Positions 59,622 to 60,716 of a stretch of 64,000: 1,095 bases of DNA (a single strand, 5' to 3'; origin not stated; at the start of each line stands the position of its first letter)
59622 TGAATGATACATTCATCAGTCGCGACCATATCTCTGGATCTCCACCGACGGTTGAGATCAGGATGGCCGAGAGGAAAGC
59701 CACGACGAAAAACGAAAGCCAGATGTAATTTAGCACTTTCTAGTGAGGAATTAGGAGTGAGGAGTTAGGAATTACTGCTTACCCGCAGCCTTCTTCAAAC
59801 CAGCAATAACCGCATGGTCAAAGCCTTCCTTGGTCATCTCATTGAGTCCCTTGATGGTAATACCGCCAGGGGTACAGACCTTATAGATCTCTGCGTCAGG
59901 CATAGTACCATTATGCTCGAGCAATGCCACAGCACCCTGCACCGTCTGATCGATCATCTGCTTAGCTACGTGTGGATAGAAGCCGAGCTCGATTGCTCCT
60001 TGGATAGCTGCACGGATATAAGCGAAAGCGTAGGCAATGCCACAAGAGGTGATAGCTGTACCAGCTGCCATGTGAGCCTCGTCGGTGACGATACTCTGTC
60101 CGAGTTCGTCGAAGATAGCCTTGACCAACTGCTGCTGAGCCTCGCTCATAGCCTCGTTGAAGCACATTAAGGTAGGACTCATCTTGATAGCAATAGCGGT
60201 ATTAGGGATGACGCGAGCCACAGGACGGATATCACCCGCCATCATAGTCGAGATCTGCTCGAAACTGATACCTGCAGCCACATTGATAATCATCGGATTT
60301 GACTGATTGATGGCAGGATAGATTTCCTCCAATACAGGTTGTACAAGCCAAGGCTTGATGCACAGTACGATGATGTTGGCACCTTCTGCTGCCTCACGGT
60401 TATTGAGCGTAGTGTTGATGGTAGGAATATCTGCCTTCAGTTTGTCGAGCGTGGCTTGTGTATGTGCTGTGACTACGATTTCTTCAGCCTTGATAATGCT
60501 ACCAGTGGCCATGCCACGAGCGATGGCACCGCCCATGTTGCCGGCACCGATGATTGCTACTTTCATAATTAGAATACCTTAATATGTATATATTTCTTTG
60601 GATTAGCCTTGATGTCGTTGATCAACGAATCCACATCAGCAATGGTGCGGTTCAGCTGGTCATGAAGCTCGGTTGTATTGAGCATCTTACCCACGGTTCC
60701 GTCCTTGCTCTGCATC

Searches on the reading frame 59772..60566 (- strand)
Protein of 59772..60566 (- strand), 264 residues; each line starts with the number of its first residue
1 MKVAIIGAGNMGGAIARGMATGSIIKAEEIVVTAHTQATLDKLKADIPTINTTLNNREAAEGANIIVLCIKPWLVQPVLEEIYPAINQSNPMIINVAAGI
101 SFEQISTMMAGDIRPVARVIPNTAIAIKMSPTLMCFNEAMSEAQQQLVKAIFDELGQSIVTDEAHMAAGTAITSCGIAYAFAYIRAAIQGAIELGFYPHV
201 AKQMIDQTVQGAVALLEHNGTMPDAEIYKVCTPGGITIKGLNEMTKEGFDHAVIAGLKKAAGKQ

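Call 90: search_protein_families(library=pfam, proteins=[window:59772-60566:-], max_evalue=0.00001)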
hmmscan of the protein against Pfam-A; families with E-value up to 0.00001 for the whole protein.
window:59772-60566:- (264 aa): 2 families
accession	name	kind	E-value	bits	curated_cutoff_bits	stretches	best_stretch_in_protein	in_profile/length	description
PF14748.11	P5CR_dimer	-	2.2e-27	95.8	25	1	163-263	1-101/105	Pyrroline-5-carboxylate reductase dimerisation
PF03807.23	F420_oxidored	-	8e-16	58.9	21.6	1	2-99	1-94/94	NADP oxidoreductase coenzyme F420-dependent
